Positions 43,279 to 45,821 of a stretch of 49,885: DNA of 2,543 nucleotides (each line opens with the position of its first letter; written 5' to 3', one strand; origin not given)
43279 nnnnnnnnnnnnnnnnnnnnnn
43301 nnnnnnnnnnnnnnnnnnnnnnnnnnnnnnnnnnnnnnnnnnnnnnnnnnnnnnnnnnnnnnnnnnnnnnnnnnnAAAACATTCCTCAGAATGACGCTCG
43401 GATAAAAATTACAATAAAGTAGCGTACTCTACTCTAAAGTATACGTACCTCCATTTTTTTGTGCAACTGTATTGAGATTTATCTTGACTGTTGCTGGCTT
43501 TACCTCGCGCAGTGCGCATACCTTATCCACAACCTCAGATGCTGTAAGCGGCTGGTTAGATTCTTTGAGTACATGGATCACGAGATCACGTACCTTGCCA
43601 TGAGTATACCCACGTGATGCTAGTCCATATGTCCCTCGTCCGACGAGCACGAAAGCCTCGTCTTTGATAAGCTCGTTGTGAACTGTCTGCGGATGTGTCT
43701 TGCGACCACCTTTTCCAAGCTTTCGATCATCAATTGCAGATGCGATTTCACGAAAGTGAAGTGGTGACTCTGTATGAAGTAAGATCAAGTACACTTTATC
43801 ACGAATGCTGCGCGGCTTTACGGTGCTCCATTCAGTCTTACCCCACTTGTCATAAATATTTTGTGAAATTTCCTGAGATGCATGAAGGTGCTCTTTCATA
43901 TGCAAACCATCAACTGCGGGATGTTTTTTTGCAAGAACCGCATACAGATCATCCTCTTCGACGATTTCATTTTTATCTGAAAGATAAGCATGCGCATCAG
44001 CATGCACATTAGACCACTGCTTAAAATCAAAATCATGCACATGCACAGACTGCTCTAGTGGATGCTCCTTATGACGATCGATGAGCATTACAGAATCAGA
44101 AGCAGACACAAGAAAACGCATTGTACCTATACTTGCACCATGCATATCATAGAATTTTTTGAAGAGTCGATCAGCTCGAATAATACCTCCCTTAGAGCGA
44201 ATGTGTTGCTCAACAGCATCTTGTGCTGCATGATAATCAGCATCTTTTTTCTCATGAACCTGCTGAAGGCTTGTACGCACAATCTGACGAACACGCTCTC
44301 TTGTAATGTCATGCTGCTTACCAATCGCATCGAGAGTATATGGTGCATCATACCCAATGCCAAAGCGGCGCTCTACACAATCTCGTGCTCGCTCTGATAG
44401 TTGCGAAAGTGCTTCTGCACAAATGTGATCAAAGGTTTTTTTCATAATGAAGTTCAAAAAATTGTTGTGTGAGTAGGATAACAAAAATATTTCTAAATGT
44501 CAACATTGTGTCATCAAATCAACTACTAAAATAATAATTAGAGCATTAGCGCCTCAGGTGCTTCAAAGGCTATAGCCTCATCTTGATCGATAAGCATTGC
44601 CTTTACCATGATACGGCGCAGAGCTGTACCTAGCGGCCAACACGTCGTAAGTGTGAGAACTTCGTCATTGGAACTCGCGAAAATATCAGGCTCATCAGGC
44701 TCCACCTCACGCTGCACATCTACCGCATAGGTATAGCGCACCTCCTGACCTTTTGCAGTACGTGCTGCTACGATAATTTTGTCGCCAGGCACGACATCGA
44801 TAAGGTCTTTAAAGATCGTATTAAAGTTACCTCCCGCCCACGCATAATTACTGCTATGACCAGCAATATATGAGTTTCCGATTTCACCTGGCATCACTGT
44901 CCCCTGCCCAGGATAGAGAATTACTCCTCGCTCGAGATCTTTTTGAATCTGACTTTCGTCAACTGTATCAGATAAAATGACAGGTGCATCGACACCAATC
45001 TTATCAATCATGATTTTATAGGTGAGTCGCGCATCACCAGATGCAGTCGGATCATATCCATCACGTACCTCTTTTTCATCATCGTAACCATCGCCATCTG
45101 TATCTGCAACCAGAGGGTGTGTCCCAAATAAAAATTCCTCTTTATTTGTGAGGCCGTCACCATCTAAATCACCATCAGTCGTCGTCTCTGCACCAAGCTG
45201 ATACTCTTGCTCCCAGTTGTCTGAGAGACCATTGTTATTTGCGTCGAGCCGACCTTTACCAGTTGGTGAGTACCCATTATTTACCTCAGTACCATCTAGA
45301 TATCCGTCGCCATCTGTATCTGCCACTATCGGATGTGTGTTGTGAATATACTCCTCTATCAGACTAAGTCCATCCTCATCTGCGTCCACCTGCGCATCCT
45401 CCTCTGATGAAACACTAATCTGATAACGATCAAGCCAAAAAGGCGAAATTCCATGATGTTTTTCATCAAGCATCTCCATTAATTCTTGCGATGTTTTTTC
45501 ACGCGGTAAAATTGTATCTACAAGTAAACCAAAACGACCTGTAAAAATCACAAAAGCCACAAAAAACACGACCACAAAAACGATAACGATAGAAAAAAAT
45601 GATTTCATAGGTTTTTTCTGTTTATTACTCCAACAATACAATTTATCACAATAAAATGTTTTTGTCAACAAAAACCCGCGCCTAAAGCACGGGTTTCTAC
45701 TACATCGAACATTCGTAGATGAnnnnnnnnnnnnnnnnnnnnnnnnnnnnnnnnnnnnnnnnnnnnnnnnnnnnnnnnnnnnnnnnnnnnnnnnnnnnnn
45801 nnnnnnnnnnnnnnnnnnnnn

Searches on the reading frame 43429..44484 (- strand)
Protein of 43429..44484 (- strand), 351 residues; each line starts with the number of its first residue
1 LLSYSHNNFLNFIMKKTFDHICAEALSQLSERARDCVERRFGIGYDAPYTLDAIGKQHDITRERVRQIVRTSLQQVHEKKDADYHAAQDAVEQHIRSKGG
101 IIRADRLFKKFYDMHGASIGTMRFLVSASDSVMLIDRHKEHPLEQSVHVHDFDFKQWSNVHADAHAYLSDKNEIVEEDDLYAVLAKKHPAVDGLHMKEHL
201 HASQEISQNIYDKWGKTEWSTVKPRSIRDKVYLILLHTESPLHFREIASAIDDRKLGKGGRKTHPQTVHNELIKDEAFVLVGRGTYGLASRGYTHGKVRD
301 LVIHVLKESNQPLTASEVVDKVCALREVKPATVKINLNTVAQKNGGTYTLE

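Call 67: search_protein_families(library=pfam, proteins=[window:43429-44484:-], max_evalue=0.00001)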
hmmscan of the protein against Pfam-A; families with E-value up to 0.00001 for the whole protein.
window:43429-44484:- (351 aa): 2 families
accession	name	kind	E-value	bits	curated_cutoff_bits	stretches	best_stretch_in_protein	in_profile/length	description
PF04545.22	Sigma70_r4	-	1.1e-12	47.6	24.1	1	25-76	1-48/50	Sigma-70, region 4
PF05066.19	HARE-HTH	-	8.1e-10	39.4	25.9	0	234-290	10-70/71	HB1, ASXL, restriction endonuclease HTH domain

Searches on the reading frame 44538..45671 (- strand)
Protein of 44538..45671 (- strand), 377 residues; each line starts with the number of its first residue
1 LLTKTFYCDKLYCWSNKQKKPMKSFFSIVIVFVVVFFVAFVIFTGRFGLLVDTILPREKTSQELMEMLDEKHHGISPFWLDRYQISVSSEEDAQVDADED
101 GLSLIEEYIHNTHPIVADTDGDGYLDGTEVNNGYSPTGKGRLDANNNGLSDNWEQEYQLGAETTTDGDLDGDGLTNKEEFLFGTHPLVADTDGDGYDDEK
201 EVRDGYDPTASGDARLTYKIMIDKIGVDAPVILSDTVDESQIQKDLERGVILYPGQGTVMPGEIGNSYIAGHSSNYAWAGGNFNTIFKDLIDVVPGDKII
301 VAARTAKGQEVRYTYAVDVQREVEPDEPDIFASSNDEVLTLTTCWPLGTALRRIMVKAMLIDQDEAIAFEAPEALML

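Call 67: search_protein_families(library=pfam, proteins=[window:44538-45671:-], max_evalue=0.00001)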
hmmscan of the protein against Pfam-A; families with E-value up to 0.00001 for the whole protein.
window:44538-45671:- (377 aa): 2 families
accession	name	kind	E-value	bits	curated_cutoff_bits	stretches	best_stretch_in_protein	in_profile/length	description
PF04203.18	Sortase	-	1.4e-20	73.8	26.6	1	220-360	1-124/125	Sortase domain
PF18884.5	TSP3_bac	-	8.4e-09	35.6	25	0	118-133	1-16/22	Bacterial TSP3 repeat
